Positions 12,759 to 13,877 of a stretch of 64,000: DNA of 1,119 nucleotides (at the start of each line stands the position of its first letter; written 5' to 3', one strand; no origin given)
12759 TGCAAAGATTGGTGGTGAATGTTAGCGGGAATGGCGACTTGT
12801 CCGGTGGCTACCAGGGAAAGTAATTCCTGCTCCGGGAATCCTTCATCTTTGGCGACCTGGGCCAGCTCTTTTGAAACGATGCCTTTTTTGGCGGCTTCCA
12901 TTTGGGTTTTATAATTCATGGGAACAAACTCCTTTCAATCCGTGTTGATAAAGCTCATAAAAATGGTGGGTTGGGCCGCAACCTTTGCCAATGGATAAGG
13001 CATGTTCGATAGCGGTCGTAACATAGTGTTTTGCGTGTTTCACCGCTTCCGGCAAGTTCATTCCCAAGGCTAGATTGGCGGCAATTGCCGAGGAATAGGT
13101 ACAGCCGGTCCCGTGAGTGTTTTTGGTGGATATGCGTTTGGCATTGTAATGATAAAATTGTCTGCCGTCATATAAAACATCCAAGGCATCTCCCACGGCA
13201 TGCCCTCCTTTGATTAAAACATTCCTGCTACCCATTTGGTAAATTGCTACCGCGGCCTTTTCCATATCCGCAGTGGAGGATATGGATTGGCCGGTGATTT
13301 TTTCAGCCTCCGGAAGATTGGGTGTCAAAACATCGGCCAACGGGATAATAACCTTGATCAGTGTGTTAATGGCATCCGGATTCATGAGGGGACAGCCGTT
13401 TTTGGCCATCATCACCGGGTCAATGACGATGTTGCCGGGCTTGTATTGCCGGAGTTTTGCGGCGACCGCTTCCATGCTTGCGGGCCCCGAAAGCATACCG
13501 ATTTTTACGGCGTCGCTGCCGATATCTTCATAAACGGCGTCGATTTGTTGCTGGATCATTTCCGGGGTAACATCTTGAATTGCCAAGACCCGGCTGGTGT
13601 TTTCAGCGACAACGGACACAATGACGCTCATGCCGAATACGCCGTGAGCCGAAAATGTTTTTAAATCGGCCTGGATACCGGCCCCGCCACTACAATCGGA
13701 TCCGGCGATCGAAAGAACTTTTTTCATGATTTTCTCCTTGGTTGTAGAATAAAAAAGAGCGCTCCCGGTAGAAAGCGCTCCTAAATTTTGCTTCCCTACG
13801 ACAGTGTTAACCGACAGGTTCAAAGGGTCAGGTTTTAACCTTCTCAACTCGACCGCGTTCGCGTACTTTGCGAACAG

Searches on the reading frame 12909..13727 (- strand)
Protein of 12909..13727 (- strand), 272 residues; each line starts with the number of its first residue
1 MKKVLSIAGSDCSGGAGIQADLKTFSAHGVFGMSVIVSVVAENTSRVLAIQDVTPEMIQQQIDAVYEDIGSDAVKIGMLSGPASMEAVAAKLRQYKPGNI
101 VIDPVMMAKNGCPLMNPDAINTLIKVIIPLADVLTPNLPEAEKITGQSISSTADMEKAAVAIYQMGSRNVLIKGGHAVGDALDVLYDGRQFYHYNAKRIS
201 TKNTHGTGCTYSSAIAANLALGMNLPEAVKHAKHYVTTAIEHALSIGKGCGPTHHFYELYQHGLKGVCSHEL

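Call 8: search_protein_families(library=pfam, proteins=[window:12909-13727:-])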
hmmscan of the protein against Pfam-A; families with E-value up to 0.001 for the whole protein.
window:12909-13727:- (272 aa): 3 families
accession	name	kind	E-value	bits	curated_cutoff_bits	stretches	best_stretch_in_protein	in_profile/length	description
PF08543.17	Phos_pyr_kin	-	2.2e-97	325.7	27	1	11-254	1-246/246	Phosphomethylpyrimidine kinase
PF00294.29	PfkB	-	2.5e-13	50.5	25.8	1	102-241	161-291/302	pfkB family carbohydrate kinase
PF02110.20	HK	-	0.00063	19.6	27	1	73-243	54-222/247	Hydroxyethylthiazole kinase family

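Call 9: find_related_loci(query=window:12909-13727:-, collection=genome_contigs, flank=3000)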
Query window:12909-13727:- (272 aa) in genome_contigs; peptide patterns used: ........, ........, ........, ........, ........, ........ (x = any residue, [..] = any of these).
600 stretches matched a pattern (row limit reached: there are more); 594 encode a relative of the query (tblastn E <= 1e-3); the best 80 are kept; 80 distinct loci.
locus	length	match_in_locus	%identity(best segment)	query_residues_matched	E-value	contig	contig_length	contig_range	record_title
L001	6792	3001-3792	74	1-264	8e-135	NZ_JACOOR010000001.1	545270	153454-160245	Anaerosacchariphilus hominis strain NSJ-68 H10_ctg001, whole genome shotgun sequence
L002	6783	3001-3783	73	1-261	4e-133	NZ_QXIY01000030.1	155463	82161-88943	Candidatus Cryosericum septentrionale strain SMC1 SMC1_30, whole genome shotgun sequence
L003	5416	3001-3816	70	1-272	9e-132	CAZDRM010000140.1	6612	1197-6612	MAG TPA_asm: uncultured Lachnospiraceae bacterium isolate SRP199465_co2_221 genome assembly, contig: NODE_36064_length_6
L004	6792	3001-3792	73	1-264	5e-131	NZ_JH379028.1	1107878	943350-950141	Hungatella hathewayi WAL-18680 supercont1.2, whole genome shotgun sequence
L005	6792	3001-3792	71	1-264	1e-128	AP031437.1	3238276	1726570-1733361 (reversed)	Clostridia bacterium i40-0019-1A8 DNA, complete genome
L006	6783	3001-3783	70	1-261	9e-123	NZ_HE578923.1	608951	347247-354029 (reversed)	Dielma fastidiosa strain type strain: JC13, whole genome shotgun sequence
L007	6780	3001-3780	68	1-260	1e-116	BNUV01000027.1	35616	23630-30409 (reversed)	Spirochaetia bacterium MS499-28 DNA, sequence027, whole genome shotgun sequence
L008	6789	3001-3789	64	1-263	1e-110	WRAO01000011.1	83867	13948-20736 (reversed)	MAG: Oscillospiraceae bacterium isolate Lab288P1bin4 Ga0131853_10000355, whole genome shotgun sequence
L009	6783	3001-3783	61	1-261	4e-109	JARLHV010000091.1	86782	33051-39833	MAG: Desulfosporosinus sp. isolate MAG_BO295 MetaBAT2_Bin_295_Oxic_k141_889939, whole genome shotgun sequence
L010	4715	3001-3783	60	1-261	3e-107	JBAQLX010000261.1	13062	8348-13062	MAG: Desulfosporosinus sp. isolate MFD12106_ilm_asm_bin6 k127_20107, whole genome shotgun sequence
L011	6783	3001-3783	61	1-261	4e-107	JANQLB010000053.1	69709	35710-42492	MAG: Tissierellales bacterium isolate PL25a_bin.35 k99_1476143, whole genome shotgun sequence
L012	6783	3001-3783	59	1-261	1e-106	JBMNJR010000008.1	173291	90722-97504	MAG: bacterium isolate SBF912LR0HQ0128 contig_41271, whole genome shotgun sequence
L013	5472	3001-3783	61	1-261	2e-106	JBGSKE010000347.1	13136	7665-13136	MAG: Negativicutes bacterium isolate JTS-AC173 k141_3033199, whole genome shotgun sequence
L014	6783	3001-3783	59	1-261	4e-105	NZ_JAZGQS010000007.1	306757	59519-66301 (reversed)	Gottfriedia acidiceleris strain RNC-1 7, whole genome shotgun sequence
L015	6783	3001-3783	59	1-261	2e-104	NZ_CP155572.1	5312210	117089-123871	Sporomusa malonica strain DSM 5090 chromosome, complete genome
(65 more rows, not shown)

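Call 14: find_encoding_contigs(protein=window:12909-13727:-, flank=2500, max_places=10)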
Protein window:12909-13727:- (272 aa): 10 contigs read that carry it; 4 places shown.
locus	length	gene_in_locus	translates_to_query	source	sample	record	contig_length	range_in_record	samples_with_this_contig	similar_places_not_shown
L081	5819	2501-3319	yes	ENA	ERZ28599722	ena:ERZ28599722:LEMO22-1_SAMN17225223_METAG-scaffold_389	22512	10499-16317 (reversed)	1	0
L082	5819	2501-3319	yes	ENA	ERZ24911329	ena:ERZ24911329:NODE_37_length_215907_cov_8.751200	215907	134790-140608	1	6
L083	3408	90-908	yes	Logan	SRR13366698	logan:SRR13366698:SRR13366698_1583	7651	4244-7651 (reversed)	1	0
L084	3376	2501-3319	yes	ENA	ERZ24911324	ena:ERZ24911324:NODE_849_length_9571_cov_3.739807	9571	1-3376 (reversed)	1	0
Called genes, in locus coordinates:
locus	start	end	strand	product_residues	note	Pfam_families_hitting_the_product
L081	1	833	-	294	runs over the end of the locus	PF09864:MliC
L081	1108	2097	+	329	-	PF01408:GFO_IDH_MocA, PF22725:GFO_IDH_MocA_C3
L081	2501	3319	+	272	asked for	PF08543:Phos_pyr_kin, PF00294:PfkB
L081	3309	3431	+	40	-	-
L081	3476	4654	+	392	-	PF01964:ThiC_Rad_SAM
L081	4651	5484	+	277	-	PF02110:HK, PF01256:Carb_kinase (weak)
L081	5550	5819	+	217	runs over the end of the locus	PF02581:TMP-TENI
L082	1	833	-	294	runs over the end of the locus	PF09864:MliC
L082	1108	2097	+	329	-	PF01408:GFO_IDH_MocA, PF22725:GFO_IDH_MocA_C3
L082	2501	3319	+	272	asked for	PF08543:Phos_pyr_kin, PF00294:PfkB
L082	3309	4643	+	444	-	PF01964:ThiC_Rad_SAM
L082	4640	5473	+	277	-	PF02110:HK, PF01256:Carb_kinase (weak)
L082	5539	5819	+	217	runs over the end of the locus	PF02581:TMP-TENI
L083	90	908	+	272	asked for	PF08543:Phos_pyr_kin, PF00294:PfkB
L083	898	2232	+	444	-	PF01964:ThiC_Rad_SAM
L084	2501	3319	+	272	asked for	PF08543:Phos_pyr_kin, PF00294:PfkB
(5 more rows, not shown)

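Call 16: find_homologous_proteins(query=window:12909-13727:-, max_evalue=1e-60)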
Query window:12909-13727:- (272 aa): 7516 proteins with E <= 1e-60 among 8000 candidates; the best 120 are listed.
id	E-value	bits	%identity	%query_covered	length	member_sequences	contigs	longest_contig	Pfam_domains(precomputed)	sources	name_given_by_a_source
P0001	2.3e-169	579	97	100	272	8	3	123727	PF08543.18,PF00294.30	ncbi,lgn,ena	-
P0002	5.1e-165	565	94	100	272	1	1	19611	PF08543.18,PF00294.30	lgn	-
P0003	7.5e-153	525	86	100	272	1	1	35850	PF08543.18,PF01256.23,PF00294.30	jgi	jgi:hydroxymethylpyrimidine/phosphomethylpyrimidine kinase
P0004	7.3e-152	522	88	97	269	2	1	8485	PF08543.18,PF00294.30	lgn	-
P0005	2.1e-149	514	86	97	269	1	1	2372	PF08543.18,PF00294.30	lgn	-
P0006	2.7e-149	514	85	100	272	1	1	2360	PF08543.18,PF00294.30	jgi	jgi:hydroxymethylpyrimidine/phosphomethylpyrimidine kinase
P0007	1.1e-148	512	84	100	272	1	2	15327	PF08543.18,PF00294.30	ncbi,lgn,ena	-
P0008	4.3e-148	510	84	100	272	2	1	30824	PF08543.18,PF00294.30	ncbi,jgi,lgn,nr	ncbi:MAG TPA: bifunctional hydroxymethylpyrimidine kinase/phosphomethylpyrimidine kinase [Firmicutes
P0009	1.0e-143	495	80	100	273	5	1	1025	PF08543.18,PF00294.30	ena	-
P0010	1.6e-141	488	80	97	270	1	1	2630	PF08543.18,PF00294.30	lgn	-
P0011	1.9e-139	481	81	97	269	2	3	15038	PF08543.18,PF00294.30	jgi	jgi:hydroxymethylpyrimidine/phosphomethylpyrimidine kinase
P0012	9.7e-139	479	80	100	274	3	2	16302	PF08543.18,PF00294.30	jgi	jgi:hydroxymethylpyrimidine/phosphomethylpyrimidine kinase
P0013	1.0e-138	479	80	97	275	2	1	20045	PF08543.18,PF00294.30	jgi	jgi:hydroxymethylpyrimidine/phosphomethylpyrimidine kinase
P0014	4.7e-138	477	80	97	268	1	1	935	PF08543.18,PF00294.30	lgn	-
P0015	2.3e-137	474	78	100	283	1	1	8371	PF08543.18,PF00294.30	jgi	jgi:hydroxymethylpyrimidine/phosphomethylpyrimidine kinase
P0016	7.8e-137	473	80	97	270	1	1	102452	PF08543.18,PF00294.30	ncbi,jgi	-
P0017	1.3e-136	472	77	100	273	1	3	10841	PF08543.18,PF00294.30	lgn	-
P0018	2.1e-136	471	80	97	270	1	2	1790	PF08543.18,PF00294.30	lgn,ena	-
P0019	2.7e-136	471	79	97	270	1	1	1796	PF08543.18,PF00294.30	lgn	-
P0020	3.0e-136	471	78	100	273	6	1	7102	PF08543.18,PF00294.30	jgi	jgi:hydroxymethylpyrimidine/phosphomethylpyrimidine kinase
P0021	4.0e-136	470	79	97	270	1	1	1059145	PF08543.18,PF00294.30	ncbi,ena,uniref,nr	ncbi:bifunctional hydroxymethylpyrimidine kinase/phosphomethylpyrimidine kinase [Alkaliphilus sp. MS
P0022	6.8e-136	470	76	100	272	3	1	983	PF08543.18,PF00294.30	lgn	-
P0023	7.5e-136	469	79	97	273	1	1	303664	PF08543.18,PF00294.30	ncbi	ncbi:bifunctional hydroxymethylpyrimidine kinase/phosphomethylpyrimidine kinase [Oscillospiraceae ba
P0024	7.6e-136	469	79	97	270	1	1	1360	PF08543.18,PF00294.30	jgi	-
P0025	7.6e-136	469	79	97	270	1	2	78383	PF08543.18,PF00294.30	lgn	-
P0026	1.1e-135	469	77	100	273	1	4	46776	PF08543.18,PF00294.30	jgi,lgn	jgi:hydroxymethylpyrimidine/phosphomethylpyrimidine kinase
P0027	4.8e-135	467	78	97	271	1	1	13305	PF08543.18,PF00294.30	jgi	jgi:hydroxymethylpyrimidine/phosphomethylpyrimidine kinase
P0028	1.0e-134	466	77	98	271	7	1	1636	PF08543.18,PF01256.23,PF00294.30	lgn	-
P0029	1.6e-134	465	77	100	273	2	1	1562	PF08543.18,PF01256.23,PF00294.30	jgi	jgi:hydroxymethylpyrimidine/phosphomethylpyrimidine kinase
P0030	2.1e-134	465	79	97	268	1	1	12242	PF08543.18,PF00294.30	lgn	-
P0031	2.2e-134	465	78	97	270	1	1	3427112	PF08543.18,PF00294.30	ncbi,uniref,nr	ncbi:bifunctional hydroxymethylpyrimidine kinase/phosphomethylpyrimidine kinase [Alkaliphilus sp. B6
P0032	2.8e-134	464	79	97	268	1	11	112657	PF08543.18,PF00294.30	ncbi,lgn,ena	-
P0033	7.7e-134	463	79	97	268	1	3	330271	PF08543.18,PF00294.30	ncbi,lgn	ncbi:bifunctional hydroxymethylpyrimidine kinase/phosphomethylpyrimidine kinase [Alkaliphilus croton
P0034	1.1e-133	462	75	100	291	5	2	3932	PF08543.18,PF01256.23,PF00294.30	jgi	-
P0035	1.3e-133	462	76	100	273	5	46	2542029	PF08543.18,PF00294.30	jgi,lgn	jgi:hydroxymethylpyrimidine/phosphomethylpyrimidine kinase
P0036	2.0e-133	462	79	97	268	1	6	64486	PF08543.18,PF00294.30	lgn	-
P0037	2.1e-133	461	78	97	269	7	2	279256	PF08543.18,PF01256.23,PF00294.30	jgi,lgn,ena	-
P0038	2.2e-133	461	75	100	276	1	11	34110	PF08543.18,PF00294.30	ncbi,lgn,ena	-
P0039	2.3e-133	461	75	100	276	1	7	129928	PF08543.18,PF00294.30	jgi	jgi:hydroxymethylpyrimidine/phosphomethylpyrimidine kinase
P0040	5.1e-133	460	75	100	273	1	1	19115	PF08543.18,PF00294.30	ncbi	ncbi:MAG: bifunctional hydroxymethylpyrimidine kinase/phosphomethylpyrimidine kinase [Acetanaerobact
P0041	5.1e-133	460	75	100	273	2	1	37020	PF08543.18,PF00294.30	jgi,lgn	jgi:phosphomethylpyrimidine kinase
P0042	5.2e-133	460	74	100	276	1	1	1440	PF08543.18,PF00294.30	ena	-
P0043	1.4e-132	459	75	99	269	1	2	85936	PF08543.18,PF00294.30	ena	-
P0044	2.0e-132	458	75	100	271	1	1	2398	PF08543.18,PF01256.23,PF00294.30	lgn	-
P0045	2.4e-132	458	75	100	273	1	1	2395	PF08543.18,PF00294.30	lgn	-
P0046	4.2e-132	457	77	97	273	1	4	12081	PF08543.18,PF00294.30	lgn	-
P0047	4.3e-132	457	76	97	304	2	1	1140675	PF08543.18,PF00294.30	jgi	jgi:hydroxymethylpyrimidine/phosphomethylpyrimidine kinase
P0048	4.4e-132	457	76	100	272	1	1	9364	PF08543.18,PF02110.21,PF00294.30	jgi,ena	-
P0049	4.5e-132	457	75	98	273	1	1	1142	PF08543.18,PF00294.30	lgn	-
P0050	4.9e-132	457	73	100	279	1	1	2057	PF08543.18,PF00294.30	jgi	jgi:hydroxymethylpyrimidine/phosphomethylpyrimidine kinase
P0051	1.2e-131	456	76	98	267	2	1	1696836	PF08543.18,PF00294.30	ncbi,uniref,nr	ncbi:bifunctional hydroxymethylpyrimidine kinase/phosphomethylpyrimidine kinase [Clostridium sp. MSJ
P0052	1.9e-131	455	75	100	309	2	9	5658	PF08543.18,PF00294.30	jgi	jgi:hydroxymethylpyrimidine/phosphomethylpyrimidine kinase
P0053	1.9e-131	455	76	98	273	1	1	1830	PF08543.18,PF00294.30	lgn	-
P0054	3.2e-131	454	77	97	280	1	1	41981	PF08543.18,PF00294.30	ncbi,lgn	-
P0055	3.6e-131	454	73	100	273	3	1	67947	PF08543.18,PF00294.30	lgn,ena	-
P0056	4.3e-131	454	77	97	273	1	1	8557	PF08543.18,PF00294.30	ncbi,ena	-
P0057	5.8e-131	453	75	97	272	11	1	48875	PF08543.18,PF00294.30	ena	-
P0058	6.3e-131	453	76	97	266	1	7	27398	PF08543.18,PF00294.30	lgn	-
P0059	6.4e-131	453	76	100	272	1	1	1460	PF08543.18,PF00294.30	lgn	-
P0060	7.1e-131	453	77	97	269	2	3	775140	PF08543.18,PF00294.30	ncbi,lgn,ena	-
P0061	7.2e-131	453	78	97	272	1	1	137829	PF08543.18,PF00294.30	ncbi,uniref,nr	ncbi:bifunctional hydroxymethylpyrimidine kinase/phosphomethylpyrimidine kinase [Brevibacillus dalie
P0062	8.9e-131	453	78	97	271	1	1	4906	PF08543.18,PF00294.30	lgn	-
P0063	9.4e-131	453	76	97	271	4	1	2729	PF08543.18,PF00294.30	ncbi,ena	-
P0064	1.3e-130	452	77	97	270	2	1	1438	PF08543.18,PF00294.30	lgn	-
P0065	1.7e-130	452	75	97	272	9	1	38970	PF08543.18,PF00294.30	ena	-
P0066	1.8e-130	452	76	97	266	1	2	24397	PF08543.18,PF00294.30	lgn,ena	-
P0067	1.9e-130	452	77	97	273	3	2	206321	PF08543.18,PF00294.30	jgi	jgi:hydroxymethylpyrimidine/phosphomethylpyrimidine kinase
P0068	2.0e-130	452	74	100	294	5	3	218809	PF08543.18,PF00294.30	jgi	jgi:hydroxymethylpyrimidine/phosphomethylpyrimidine kinase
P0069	2.0e-130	452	75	97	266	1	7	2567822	PF08543.18,PF00294.30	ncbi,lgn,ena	-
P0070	2.0e-130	452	76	97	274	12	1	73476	PF08543.18,PF00294.30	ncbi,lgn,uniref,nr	ncbi:hydroxymethylpyrimidine/phosphomethylpyrimidine kinase [Paenibacillus tianmuensis]|uniref:Hydro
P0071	2.1e-130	452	76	97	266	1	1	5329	PF08543.18,PF00294.30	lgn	-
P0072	2.2e-130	452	77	100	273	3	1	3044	PF08543.18,PF00294.30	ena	-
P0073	2.2e-130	452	74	97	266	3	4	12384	PF08543.18,PF02110.21,PF00294.30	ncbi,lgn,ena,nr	ncbi:MAG TPA: bifunctional hydroxymethylpyrimidine kinase/phosphomethylpyrimidine kinase [Clostridia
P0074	2.2e-130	452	73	100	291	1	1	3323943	PF08543.18,PF00294.30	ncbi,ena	-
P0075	2.4e-130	451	75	97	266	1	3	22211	PF08543.18,PF00294.30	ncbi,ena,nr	ncbi:MAG: bifunctional hydroxymethylpyrimidine kinase/phosphomethylpyrimidine kinase [Epulopiscium s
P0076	2.5e-130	451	75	97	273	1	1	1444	PF08543.18,PF00294.30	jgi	-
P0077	2.5e-130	451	76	97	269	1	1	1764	PF08543.18,PF00294.30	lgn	-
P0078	2.6e-130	451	76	97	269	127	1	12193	PF08543.18,PF00294.30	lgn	-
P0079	3.2e-130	451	76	97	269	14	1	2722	PF08543.18,PF00294.30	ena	-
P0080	3.3e-130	451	75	99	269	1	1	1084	PF08543.18,PF00294.30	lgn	-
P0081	3.8e-130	451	76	97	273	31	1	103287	PF08543.18,PF00294.30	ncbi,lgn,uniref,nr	ncbi:bifunctional hydroxymethylpyrimidine kinase/phosphomethylpyrimidine kinase [Tissierella carlier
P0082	4.0e-130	451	77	97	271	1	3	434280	PF08543.18,PF00294.30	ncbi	-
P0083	4.6e-130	451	76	97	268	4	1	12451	PF08543.18,PF00294.30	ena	-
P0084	4.7e-130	451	76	100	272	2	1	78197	PF08543.18,PF01256.23,PF00294.30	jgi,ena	-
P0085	5.0e-130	450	75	97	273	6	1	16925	PF08543.18,PF00294.30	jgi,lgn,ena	-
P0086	6.2e-130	450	73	100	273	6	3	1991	PF08543.18,PF00294.30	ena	-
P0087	6.3e-130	450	77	97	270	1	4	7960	PF08543.18,PF00294.30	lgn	-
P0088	7.5e-130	450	76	97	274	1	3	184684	PF08543.18,PF00294.30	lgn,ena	-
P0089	8.6e-130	450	77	97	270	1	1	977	PF08543.18,PF00294.30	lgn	-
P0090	1.1e-129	449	74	100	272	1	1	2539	PF08543.18,PF00294.30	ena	-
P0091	1.2e-129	449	76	97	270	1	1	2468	PF08543.18,PF00294.30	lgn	-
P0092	1.4e-129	449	75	98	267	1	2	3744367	PF08543.18,PF00294.30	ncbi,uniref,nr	ncbi:bifunctional hydroxymethylpyrimidine kinase/phosphomethylpyrimidine kinase [Clostridium amazoni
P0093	1.5e-129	449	75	97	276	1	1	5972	PF08543.18,PF01256.23,PF00294.30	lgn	-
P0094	1.9e-129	449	77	97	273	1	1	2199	PF08543.18,PF00294.30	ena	-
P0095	1.9e-129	449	74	97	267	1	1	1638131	PF08543.18,PF01256.23,PF00294.30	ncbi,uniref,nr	ncbi:bifunctional hydroxymethylpyrimidine kinase/phosphomethylpyrimidine kinase [Inediibacterium mas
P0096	1.9e-129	449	75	97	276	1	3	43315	PF08543.18,PF01256.23,PF00294.30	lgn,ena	-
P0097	1.9e-129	449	74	98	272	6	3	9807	PF08543.18,PF00294.30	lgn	-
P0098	2.0e-129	448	76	97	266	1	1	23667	PF08543.18,PF00294.30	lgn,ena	-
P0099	2.2e-129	448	74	97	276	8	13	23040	PF08543.18,PF01256.23,PF00294.30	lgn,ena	-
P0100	2.2e-129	448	73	99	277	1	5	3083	PF08543.18,PF00294.30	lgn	-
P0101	2.6e-129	448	75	97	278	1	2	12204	PF08543.18,PF00294.30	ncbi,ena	-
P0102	2.8e-129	448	75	97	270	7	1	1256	PF08543.18,PF00294.30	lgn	-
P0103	3.0e-129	448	76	97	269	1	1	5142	PF08543.18,PF00294.30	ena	-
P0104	3.3e-129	448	75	97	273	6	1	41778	PF08543.18,PF00294.30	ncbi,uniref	ncbi:bifunctional hydroxymethylpyrimidine kinase/phosphomethylpyrimidine kinase [Paenibacillus azore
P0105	3.5e-129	448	75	97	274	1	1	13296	PF08543.18,PF00294.30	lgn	-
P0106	3.7e-129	448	75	97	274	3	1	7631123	PF08543.18,PF00294.30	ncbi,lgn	ncbi:bifunctional hydroxymethylpyrimidine kinase/phosphomethylpyrimidine kinase [Paenibacillus elgii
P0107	4.2e-129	447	76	98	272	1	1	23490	PF08543.18,PF00294.30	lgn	-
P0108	4.2e-129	447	75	97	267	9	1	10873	PF08543.18,PF01256.23,PF00294.30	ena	-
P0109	4.6e-129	447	74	97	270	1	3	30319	PF08543.18,PF00294.30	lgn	-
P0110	4.6e-129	447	76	97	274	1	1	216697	PF08543.18,PF00294.30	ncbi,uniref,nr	ncbi:bifunctional hydroxymethylpyrimidine kinase/phosphomethylpyrimidine kinase [Paenibacillus elgii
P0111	4.9e-129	447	75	100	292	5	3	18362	PF08543.18,PF00294.30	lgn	-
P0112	5.1e-129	447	78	97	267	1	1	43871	PF08543.18,PF01256.23,PF00294.30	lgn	-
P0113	5.2e-129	447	74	97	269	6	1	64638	PF08543.18,PF00294.30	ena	-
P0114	6.2e-129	447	76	97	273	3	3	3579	PF08543.18,PF00294.30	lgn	-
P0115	9.0e-129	446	74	97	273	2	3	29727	PF08543.18,PF00294.30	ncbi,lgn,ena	-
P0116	1.0e-128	446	73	97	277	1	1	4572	PF08543.18,PF00294.30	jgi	-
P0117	1.0e-128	446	75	100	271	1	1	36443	PF08543.18,PF00294.30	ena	-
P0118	1.1e-128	446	75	97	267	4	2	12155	PF08543.18,PF00294.30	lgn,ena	-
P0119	1.1e-128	446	74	97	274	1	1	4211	PF08543.18,PF01256.23,PF00294.30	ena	-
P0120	1.2e-128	446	75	97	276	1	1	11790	PF08543.18,PF01256.23,PF00294.30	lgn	-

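Call 18: find_encoding_contigs(protein=P0001, flank=2500, max_places=3)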
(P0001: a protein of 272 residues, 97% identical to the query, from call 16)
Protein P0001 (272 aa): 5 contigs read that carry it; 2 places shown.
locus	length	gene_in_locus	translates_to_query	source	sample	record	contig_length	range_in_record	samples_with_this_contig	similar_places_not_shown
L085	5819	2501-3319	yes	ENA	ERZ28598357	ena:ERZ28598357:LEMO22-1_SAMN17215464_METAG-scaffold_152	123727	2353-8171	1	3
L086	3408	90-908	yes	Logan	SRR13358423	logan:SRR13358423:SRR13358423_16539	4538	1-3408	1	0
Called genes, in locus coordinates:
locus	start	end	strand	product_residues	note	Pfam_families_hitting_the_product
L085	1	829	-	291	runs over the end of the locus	PF09864:MliC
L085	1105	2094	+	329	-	PF01408:GFO_IDH_MocA, PF22725:GFO_IDH_MocA_C3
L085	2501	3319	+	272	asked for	PF08543:Phos_pyr_kin, PF00294:PfkB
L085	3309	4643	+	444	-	PF01964:ThiC_Rad_SAM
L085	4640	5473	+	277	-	PF02110:HK, PF01256:Carb_kinase (weak)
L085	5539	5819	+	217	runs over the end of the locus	PF02581:TMP-TENI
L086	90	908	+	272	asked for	PF08543:Phos_pyr_kin, PF00294:PfkB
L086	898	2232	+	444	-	PF01964:ThiC_Rad_SAM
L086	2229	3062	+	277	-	PF02110:HK, PF01256:Carb_kinase (weak)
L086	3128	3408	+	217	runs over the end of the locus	PF02581:TMP-TENI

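Call 19: find_encoding_contigs(protein=P0002, flank=2500, max_places=2)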
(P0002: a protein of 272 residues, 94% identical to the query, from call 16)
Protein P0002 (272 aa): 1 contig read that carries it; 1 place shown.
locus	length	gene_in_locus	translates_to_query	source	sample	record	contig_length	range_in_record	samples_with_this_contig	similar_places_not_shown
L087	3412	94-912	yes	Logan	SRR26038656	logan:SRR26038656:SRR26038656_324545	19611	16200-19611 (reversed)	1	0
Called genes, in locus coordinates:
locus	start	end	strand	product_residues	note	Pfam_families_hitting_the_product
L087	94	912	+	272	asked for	PF08543:Phos_pyr_kin, PF00294:PfkB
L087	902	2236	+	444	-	PF01964:ThiC_Rad_SAM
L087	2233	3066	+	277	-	PF02110:HK, PF01256:Carb_kinase (weak), PF08543:Phos_pyr_kin (weak)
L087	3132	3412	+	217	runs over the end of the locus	PF02581:TMP-TENI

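Call 20: find_encoding_contigs(protein=P0003, flank=2500, max_places=2)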
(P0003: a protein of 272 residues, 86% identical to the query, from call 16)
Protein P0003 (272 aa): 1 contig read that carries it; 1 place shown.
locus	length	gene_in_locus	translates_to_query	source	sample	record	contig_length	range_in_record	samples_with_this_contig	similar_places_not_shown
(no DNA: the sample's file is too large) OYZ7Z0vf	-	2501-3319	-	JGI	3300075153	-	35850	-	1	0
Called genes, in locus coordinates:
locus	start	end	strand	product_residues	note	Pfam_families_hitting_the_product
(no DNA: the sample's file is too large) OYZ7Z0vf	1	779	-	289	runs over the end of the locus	PF09864:MliC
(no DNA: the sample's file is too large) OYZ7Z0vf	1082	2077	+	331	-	PF01408:GFO_IDH_MocA, PF22725:GFO_IDH_MocA_C3, PF02894:GFO_IDH_MocA_C (weak)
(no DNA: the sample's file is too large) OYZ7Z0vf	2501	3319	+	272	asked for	PF01256:Carb_kinase (faint), PF08543:Phos_pyr_kin, PF00294:PfkB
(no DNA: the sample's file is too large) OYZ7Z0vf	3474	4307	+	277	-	PF01256:Carb_kinase, PF02110:HK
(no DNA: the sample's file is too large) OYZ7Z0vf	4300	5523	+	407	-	PF02133:Transp_cyt_pur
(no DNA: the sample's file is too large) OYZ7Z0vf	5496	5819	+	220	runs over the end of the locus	PF02581:TMP-TENI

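Call 21: find_encoding_contigs(protein=P0004, flank=2500, max_places=2)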
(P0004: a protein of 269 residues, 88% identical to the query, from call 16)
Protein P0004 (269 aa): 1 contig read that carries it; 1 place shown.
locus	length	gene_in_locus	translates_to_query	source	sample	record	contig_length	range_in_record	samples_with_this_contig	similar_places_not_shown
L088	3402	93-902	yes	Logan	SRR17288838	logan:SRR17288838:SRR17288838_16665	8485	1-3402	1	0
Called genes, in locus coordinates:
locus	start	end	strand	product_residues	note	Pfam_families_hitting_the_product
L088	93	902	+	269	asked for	PF08543:Phos_pyr_kin, PF00294:PfkB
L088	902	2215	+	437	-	PF01964:ThiC_Rad_SAM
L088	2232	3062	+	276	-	PF02110:HK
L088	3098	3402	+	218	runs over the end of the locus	PF02581:TMP-TENI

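Call 22: find_encoding_contigs(protein=P0007, flank=2500, max_places=2)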
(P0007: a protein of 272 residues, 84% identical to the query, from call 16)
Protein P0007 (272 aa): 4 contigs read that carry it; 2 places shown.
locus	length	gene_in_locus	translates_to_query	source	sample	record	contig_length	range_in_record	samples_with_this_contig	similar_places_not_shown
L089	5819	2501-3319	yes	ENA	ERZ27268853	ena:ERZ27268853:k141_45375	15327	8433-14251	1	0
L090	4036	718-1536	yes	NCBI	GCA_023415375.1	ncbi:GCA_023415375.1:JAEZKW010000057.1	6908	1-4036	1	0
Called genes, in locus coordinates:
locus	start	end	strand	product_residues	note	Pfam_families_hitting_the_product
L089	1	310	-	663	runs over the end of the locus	PF03717:PBP_dimer, PF00905:Transpeptidase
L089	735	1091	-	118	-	PF00248:Aldo_ket_red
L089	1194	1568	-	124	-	PF00248:Aldo_ket_red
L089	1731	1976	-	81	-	-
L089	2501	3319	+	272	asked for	PF08543:Phos_pyr_kin, PF00294:PfkB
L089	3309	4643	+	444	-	PF01964:ThiC_Rad_SAM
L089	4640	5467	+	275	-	PF02110:HK, PF01256:Carb_kinase (weak)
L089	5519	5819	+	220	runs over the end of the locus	PF02581:TMP-TENI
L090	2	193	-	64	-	?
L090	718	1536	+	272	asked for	PF08543:Phos_pyr_kin, PF00294:PfkB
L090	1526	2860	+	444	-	PF01964:ThiC_Rad_SAM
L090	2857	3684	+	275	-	PF02110:HK, PF01256:Carb_kinase (weak)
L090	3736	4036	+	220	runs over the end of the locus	PF02581:TMP-TENI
